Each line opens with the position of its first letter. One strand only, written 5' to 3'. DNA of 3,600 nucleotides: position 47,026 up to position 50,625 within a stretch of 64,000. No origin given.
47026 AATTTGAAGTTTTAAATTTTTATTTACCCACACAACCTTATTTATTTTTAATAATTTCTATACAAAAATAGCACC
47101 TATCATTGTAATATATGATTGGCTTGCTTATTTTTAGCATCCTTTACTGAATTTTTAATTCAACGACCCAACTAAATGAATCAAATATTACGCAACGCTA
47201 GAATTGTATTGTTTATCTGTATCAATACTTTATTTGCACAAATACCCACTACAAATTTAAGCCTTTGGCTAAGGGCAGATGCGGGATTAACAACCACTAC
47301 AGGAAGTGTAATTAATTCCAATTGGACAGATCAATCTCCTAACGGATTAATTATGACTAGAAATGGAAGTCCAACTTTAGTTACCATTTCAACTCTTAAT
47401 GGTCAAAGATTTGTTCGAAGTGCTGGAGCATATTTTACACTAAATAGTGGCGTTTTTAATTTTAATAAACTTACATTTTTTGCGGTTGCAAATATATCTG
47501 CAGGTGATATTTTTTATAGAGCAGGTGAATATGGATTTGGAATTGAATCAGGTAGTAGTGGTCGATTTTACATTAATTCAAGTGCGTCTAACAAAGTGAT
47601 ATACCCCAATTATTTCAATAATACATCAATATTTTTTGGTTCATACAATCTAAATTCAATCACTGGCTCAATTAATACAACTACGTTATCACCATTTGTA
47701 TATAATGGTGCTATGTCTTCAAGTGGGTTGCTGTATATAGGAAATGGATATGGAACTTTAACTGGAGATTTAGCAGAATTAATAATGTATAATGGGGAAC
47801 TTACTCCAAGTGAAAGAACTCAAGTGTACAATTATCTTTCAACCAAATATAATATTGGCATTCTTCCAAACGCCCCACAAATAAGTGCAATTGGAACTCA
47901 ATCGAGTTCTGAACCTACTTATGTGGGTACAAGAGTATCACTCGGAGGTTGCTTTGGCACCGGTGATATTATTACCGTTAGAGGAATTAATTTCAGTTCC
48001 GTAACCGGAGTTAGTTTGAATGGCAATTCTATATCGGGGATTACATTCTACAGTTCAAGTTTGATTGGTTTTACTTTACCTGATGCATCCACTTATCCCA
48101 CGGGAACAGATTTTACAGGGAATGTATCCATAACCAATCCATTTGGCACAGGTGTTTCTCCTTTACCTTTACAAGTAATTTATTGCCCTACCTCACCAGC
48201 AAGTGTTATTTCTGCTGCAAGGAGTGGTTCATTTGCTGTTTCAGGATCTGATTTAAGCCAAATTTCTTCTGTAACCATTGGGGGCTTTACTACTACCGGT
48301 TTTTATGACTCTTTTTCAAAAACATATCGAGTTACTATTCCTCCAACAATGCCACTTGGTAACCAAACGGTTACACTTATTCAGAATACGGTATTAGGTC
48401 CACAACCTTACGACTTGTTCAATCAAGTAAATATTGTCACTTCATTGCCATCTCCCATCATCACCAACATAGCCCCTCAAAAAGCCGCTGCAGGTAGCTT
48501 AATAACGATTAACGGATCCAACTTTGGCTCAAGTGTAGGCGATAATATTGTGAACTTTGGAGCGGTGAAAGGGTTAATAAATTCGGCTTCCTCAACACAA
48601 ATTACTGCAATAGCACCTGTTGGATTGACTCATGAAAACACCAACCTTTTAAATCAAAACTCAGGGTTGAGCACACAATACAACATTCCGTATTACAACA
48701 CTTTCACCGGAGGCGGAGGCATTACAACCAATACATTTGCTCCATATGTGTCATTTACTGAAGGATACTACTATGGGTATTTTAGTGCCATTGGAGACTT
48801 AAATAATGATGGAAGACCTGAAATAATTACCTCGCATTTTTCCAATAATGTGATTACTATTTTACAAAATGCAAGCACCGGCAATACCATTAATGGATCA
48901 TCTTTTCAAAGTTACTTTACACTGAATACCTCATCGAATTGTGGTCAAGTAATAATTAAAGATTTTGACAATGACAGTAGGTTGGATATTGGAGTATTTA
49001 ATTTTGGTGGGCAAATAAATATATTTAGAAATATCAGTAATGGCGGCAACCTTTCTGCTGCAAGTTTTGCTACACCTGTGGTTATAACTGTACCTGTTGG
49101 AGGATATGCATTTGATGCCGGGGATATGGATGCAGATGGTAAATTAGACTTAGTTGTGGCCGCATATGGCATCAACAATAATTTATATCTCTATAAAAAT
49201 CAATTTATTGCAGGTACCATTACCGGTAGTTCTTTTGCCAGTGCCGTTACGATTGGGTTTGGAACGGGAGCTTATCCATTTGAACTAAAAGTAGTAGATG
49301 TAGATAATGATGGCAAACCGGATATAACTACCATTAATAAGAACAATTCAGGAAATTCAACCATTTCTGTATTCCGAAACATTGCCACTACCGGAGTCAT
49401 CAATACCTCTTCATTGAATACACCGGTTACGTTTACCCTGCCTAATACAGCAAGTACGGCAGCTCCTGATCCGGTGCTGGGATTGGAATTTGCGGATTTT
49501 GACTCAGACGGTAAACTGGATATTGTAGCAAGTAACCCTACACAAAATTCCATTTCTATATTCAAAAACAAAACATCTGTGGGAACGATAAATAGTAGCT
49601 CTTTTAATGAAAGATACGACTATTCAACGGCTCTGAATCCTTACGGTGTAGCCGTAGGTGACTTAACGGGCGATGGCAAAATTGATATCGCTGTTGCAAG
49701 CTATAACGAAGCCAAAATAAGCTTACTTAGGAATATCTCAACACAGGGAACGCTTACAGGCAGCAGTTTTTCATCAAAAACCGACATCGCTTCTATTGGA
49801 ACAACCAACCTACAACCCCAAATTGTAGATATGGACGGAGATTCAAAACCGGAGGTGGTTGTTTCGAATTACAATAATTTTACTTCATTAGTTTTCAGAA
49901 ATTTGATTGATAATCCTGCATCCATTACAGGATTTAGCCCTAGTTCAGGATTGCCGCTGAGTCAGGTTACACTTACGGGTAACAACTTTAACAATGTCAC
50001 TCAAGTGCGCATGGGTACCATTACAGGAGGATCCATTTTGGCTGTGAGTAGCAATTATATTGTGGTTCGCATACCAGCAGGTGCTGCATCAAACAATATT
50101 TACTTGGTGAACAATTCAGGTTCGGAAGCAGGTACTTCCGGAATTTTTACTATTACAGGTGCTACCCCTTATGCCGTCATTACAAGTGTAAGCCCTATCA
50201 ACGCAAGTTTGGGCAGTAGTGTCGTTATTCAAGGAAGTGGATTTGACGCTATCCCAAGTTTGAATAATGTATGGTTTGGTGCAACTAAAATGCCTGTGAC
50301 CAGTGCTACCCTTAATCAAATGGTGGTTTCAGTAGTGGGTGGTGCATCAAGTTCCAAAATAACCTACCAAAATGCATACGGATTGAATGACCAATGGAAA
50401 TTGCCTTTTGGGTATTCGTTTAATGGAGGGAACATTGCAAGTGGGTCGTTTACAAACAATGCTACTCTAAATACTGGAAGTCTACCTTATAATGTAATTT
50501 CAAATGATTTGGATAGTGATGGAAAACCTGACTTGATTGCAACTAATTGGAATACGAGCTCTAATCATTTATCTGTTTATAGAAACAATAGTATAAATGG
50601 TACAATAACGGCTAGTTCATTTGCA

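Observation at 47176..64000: Giant uninterrupted ORF (5,608 codons and still open) that the supplied ORF track omits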

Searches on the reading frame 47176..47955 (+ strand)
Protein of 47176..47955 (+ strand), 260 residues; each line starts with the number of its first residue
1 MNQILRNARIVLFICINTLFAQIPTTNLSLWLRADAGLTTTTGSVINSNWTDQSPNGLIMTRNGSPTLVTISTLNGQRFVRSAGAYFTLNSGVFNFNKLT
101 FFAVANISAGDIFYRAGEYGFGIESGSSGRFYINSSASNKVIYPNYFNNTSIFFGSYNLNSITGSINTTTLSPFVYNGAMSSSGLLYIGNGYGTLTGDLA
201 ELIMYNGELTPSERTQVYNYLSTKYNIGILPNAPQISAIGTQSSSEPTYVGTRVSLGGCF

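Call 20: search_protein_families(library=pfam, proteins=[window:47176-47955:+], max_evalue=1)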
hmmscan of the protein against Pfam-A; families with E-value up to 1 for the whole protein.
window:47176-47955:+ (260 aa): 0 families

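Call 42: predict_structure(alignment_id=A1)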
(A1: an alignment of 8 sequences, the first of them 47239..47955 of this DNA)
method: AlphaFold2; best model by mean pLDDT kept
length: 239 residues; sequences in the alignment: 8
mean_pLDDT: 73.8   pTM: 0.76
mean pLDDT of the five models: 73.8, 73.4, 73.2, 64.4, 63.6
residues with pLDDT >= 90: 47; 70-90: 105; 50-70: 55; < 50: 32
segments of 3 or more residues with pLDDT < 50: 209-239
pLDDT, mean of each block of 10 residues (from residue 1): 91 87 90 90 87 81 82 77 77 74 61 64 64 82 78 64 74 74 91 92 73 39 38 35
secondary structure, 60 per line:
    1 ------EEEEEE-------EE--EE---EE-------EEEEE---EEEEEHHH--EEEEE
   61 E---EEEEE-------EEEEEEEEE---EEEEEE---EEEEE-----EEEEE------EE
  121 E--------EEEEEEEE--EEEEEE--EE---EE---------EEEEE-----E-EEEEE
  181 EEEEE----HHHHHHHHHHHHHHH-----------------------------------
elements in order: E7-12 E38-42 E46-50 E56-61 E65-69 E77-85 E89-94 E98-102 E108-112 E119-121 E130-137 E140-145 E164-168 E176-185 H190-204

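Call 47: fold_search(model_id=the predicted structure, library=pdb)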
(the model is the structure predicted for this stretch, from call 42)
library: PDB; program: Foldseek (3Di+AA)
matches with E <= 10: 1319; with E <= 0.001: 158
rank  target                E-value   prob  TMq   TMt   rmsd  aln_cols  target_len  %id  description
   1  9vyh_p                4.6e-08  1.00  0.59  0.53   4.7       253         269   15  Cyanopodophage Pan3 tailspike (released 2025-11-26)
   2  7oa7                  4.7e-07  1.00  0.57  0.41   4.8       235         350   14  PilC minor pilin of Streptococcus sanguinis 2908 type IV pili (released 2022-05-04)
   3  7by5                  7.5e-07  1.00  0.56  0.12   5.3       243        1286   12  Tetanus neurotoxin mutant-(H233A/E234Q/H237A/Y375F) (released 2021-02-17)
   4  7ce2_A                1.1e-06  1.00  0.57  0.33   5.3       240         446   12  The Crystal structure of TeNT Hc complexed with neutralizing antibody (released 2021-04-07)
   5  5lr0_A                1.2e-06  1.00  0.60  0.37   4.7       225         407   12  Binding domain of Botulinum Neurotoxin DC in complex with SialylT (released 2017-08-30)
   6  5lr0_B                1.2e-06  1.00  0.60  0.37   4.5       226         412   14  Binding domain of Botulinum Neurotoxin DC in complex with SialylT (released 2017-08-30)
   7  6zvm_AAA              1.5e-06  1.00  0.59  0.35   4.7       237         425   14  Botulinum neurotoxin B2 binding domain in complex with GD1a (released 2020-10-14)
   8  7oa8                  1.6e-06  1.00  0.56  0.38   5.0       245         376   14  PilC minor pilin of Streptococcus sanguinis SK36 type IV pili (released 2022-05-04)
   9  1ms9_A                1.7e-06  1.00  0.55  0.24   6.5       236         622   13  Triclinic form of Trypanosoma cruzi trans-sialidase, in complex with lactose (released 2003-03-25)
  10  1ms0_A                1.8e-06  1.00  0.54  0.23   6.9       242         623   11  Monoclinic form of Trypanosoma cruzi trans-sialidase, in complex with 3-deoxy-2,3-dehydro-N-acetylneuraminic acid (DAN (released 2003-03-25)
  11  2fhr                  1.9e-06  1.00  0.52  0.22   6.3       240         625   13  Trypanosoma Rangeli Sialidase In Complex With 2,3- Difluorosialic Acid (Covalent Intermediate) (released 2006-01-17)
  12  1ms8_B                2.0e-06  1.00  0.56  0.24   6.6       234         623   12  Triclinic form of Trypanosoma cruzi trans-sialidase, in complex with 3-deoxy-2,3-dehydro-N-acetylneuraminic acid (DANA (released 2003-03-25)
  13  1ms5_B                2.2e-06  1.00  0.55  0.24   6.5       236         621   13  Triclinic form of Trypanosoma cruzi trans-sialidase, soaked with N-acetylneuraminyl-a-2,3-thio-galactoside (NA-S-Gal) (released 2003-03-25)
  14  5n0c_B                2.2e-06  1.00  0.55  0.12   5.3       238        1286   13  Crystal structure of the tetanus neurotoxin in complex with GM1a (released 2017-06-21)
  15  5vid_C                2.3e-06  1.00  0.59  0.35   4.7       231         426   14  Receptor binding domain of BoNT/B in complex with mini-protein binder Bot.0671.2 (released 2017-09-20)
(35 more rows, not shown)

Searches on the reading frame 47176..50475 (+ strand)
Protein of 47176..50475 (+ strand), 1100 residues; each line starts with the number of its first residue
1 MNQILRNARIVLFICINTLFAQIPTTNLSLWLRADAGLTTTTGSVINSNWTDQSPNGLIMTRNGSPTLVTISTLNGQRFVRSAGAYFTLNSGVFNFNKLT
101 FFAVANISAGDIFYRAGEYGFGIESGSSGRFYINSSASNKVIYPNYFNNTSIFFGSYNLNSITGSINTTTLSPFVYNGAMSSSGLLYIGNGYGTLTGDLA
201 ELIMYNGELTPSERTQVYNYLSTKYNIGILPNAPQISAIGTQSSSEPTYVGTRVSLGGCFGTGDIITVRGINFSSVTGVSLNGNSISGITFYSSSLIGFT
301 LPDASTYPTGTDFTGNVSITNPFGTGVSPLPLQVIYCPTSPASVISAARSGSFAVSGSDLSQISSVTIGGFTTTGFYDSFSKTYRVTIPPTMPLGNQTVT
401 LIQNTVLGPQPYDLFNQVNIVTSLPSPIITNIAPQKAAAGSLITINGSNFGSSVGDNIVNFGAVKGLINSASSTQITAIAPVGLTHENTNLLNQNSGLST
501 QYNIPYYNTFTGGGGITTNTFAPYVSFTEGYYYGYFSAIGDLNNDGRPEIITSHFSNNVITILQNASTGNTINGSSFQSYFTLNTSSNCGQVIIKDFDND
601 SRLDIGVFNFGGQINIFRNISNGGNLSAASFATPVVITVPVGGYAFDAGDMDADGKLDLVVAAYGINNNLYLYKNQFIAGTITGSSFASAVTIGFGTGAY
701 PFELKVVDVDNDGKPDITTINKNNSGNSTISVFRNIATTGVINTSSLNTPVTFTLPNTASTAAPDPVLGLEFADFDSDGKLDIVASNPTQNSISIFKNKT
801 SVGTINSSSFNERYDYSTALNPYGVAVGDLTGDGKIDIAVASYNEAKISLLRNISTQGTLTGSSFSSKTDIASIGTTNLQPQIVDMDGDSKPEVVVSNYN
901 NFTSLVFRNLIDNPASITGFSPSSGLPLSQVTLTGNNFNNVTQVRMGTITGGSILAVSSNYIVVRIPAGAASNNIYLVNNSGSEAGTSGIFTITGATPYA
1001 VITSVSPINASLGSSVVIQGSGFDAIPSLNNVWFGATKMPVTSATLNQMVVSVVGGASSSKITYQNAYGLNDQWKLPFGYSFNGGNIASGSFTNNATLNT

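Call 5: find_homologous_proteins(query=window:47176-50475:+)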
Query window:47176-50475:+ (1100 aa): 54 proteins with E <= 0.001 among 8000 candidates.
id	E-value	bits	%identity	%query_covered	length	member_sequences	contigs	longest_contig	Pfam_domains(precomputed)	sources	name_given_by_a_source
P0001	0.0e+0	1318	55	98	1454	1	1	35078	PF01839.30,PF12256.15,PF16743.11,PF01833.31,PF15907.12,PF13517.13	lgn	-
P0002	1.8e-120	422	30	74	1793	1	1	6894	PF01839.30,PF12256.15,PF16743.11,PF01833.31,PF13517.13,PF20144.6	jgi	jgi:FG-GAP-like repeat/IPT/TIG domain/FG-GAP repeat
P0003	1.1e-114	402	32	68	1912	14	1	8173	PF01839.30,PF16743.11,PF01833.31,PF13517.13,PF18962.8,PF20144.6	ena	-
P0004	1.2e-112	396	32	64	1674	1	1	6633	PF01839.30,PF12256.15,PF01833.31,PF13517.13,PF18962.8,PF14783.13,PF20144.6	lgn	-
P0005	4.6e-112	394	31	65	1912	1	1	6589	PF01839.30,PF16743.11,PF01833.31,PF13517.13,PF18962.8,PF20144.6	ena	-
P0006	9.6e-111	389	30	70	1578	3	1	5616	PF01839.30,PF01833.31,PF13517.13,PF18962.8,PF20144.6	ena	-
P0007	5.9e-110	387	33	55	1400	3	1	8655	PF01839.30,PF12256.15,PF16743.11,PF01833.31,PF14779.13,PF15907.12,PF13517.13,PF18962.8,PF14783.13,PF20144.6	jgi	jgi:hypothetical protein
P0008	7.6e-110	386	31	58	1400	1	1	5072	PF01839.30,PF12256.15,PF16743.11,PF01833.31,PF15907.12,PF13517.13,PF18962.8,PF20144.6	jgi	jgi:hypothetical protein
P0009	4.0e-109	384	33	51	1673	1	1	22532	PF01839.30,PF12256.15,PF16743.11,PF01833.31,PF13517.13,PF18962.8,PF20144.6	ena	-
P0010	2.6e-104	368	29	66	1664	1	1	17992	PF01839.30,PF01833.31,PF13517.13,PF18962.8,PF20144.6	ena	-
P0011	9.2e-102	360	31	60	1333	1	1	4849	PF01839.30,PF12256.15,PF01833.31,PF13517.13,PF20144.6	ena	-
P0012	8.5e-100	353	31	61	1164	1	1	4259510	PF01839.30,PF12256.15,PF16743.11,PF01833.31,PF14779.13,PF13517.13,PF20144.6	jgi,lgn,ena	-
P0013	1.5e-99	352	29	75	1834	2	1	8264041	PF01839.30,PF16743.11,PF01833.31,PF13517.13,PF18962.8,PF20144.6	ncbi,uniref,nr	ncbi:IPT/TIG domain-containing protein [Chitinophaga filiformis]|uniref:IPT/TIG domain-containing pr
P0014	3.1e-99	351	30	58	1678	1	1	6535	PF01839.30,PF12256.15,PF16743.11,PF01833.31,PF15907.12,PF13517.13,PF20144.6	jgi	jgi:hypothetical protein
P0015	2.0e-98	349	31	59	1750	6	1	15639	PF01839.30,PF16743.11,PF01833.31,PF13517.13,PF18962.8,PF20144.6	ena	-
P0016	1.0e-93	333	28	59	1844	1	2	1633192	PF01839.30,PF12256.15,PF01833.31,PF13517.13,PF18962.8,PF20144.6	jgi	jgi:hypothetical protein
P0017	6.6e-92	327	28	72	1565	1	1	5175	PF01839.30,PF16743.11,PF01833.31,PF13517.13,PF18962.8,PF20144.6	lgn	-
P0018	9.6e-92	326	31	56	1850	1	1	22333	PF01839.30,PF01833.31,PF13517.13,PF18962.8,PF20144.6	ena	-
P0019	5.2e-85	304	29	52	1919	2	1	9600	PF01839.30,PF12256.15,PF16743.11,PF01833.31,PF13517.13,PF18962.8,PF20144.6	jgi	jgi:hypothetical protein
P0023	9.7e-58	214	35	46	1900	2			PF12733.14,PF01839.30,PF14312.13,PF16743.11,PF01833.31,PF13517.13,PF18962.8,PF05345.19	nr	nr:FG-GAP-like repeat-containing protein [Pedobacter glucosidilyticus]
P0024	5.6e-51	192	40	29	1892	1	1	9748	PF01839.30,PF10282.16,PF05593.20,PF13517.13,PF25354.2,PF18962.8,PF02368.25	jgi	jgi:trimeric autotransporter adhesin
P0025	9.4e-50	187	27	74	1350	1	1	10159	PF01839.30,PF01833.31,PF13517.13,PF18962.8,PF20144.6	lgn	-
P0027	1.2e-47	181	29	58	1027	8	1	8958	PF01839.30,PF01833.31,PF13517.13,PF18962.8,PF20144.6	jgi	-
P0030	1.6e-38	150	28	58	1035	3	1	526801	PF01839.30,PF12256.15,PF01833.31,PF13517.13,PF18962.8,PF20144.6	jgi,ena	-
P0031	2.4e-37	146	28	60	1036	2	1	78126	PF01839.30,PF01833.31,PF13517.13,PF18962.8,PF20144.6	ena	-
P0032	5.3e-35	139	29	44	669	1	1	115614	PF01839.30,PF16743.11,PF01833.31,PF13517.13,PF18962.8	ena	-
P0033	2.5e-32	130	28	55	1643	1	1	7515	PF01839.30,PF01833.31,PF13517.13,PF18962.8,PF14870.13,PF15902.13,PF20144.6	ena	-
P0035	1.3e-26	111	31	44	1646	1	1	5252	PF01839.30,PF01833.31,PF13517.13,PF18962.8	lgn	-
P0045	7.1e-15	72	32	21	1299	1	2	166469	PF13385.14,PF18962.8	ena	-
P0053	9.5e-6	42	32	21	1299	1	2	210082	PF13385.14,PF18962.8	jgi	-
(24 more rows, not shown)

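Call 9: find_encoding_contigs(protein=P0001, flank=10000, max_places=4)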
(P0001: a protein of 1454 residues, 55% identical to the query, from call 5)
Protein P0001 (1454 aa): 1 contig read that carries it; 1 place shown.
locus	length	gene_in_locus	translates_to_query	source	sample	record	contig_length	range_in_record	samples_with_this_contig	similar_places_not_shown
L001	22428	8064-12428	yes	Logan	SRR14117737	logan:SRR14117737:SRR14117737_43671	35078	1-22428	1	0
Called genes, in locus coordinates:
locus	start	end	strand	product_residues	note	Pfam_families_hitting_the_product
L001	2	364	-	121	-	?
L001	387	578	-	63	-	-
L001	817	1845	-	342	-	PF00146:NADHdh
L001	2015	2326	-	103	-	-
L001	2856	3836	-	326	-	PF00111:Fer2 (weak), PF13510:Fer2_4, PF10588:NADH-G_4Fe-4S_3, PF22117:Fer4_Nqo3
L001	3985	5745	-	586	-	PF00501:AMP-binding, PF23562:AMP-binding_C_3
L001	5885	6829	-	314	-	PF01012:ETF, PF00766:ETF_alpha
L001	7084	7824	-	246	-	PF01012:ETF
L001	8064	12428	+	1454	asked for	PF01833:TIG, PF16743:PliI (faint), PF01839:FG-GAP (faint), PF13517:FG-GAP_3, PF15907:Itfg2 (faint), PF12256:TcdB_toxin_midN (faint), PF13517:FG-GAP_3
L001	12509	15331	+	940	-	PF20144:TIG_SUH (faint), PF01833:TIG (weak), PF12256:TcdB_toxin_midN (faint), PF13517:FG-GAP_3, PF13517:FG-GAP_3, PF01833:TIG (weak), PF01839:FG-GAP (weak), PF13517:FG-GAP_3, +1 more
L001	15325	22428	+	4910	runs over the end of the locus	PF01839:FG-GAP (faint), PF13517:FG-GAP_3, PF13517:FG-GAP_3, PF01833:TIG (weak), PF13517:FG-GAP_3, PF13385:Laminin_G_3, PF01833:TIG (weak), PF18962:Por_Secre_tail, +2 more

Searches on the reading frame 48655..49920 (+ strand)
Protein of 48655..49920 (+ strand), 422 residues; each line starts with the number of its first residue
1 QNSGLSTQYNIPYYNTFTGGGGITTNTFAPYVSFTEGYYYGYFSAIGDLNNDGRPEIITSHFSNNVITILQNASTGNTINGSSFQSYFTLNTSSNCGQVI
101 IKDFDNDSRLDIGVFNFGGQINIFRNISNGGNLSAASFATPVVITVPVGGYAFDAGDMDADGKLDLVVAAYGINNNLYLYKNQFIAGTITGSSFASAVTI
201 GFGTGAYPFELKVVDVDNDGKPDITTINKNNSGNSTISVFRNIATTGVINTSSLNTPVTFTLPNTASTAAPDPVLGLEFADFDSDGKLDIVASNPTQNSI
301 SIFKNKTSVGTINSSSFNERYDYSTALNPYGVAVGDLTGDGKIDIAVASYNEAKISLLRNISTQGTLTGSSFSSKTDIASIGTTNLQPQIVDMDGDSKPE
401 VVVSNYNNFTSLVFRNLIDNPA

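Call 20: search_protein_families(library=pfam, proteins=[window:48655-49920:+], max_evalue=1)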
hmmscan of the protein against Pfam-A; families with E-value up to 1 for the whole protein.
window:48655-49920:+ (422 aa): 7 families
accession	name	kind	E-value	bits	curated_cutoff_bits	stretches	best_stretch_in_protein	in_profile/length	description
PF13517.12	FG-GAP_3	-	1.7e-43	147.4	26.9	7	281-347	1-61/61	FG-GAP-like repeat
PF01839.29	FG-GAP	-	1.2e-27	95.7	22.1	6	329-352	2-25/37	FG-GAP repeat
PF12256.14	TcdB_toxin_midN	-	7.3e-08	32.4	24.8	1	253-299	5-52/181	Insecticide toxin TcdB middle/N-terminal region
PF16743.10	PliI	-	6.8e-05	23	27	0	209-233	60-85/123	Periplasmic lysozyme inhibitor of I-type lysozyme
PF23727.1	Beta-prop_FAM234A_B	-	0.04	12.9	26.4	0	332-376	131-175/467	FAM234A/B beta-propeller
PF23972.1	DUF7298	-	0.14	12.3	27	1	206-253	49-95/167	Domain of unknown function (DUF7298)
PF20615.3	DUF6802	-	0.58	10.6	27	0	203-232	23-52/102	Family of unknown function (DUF6802)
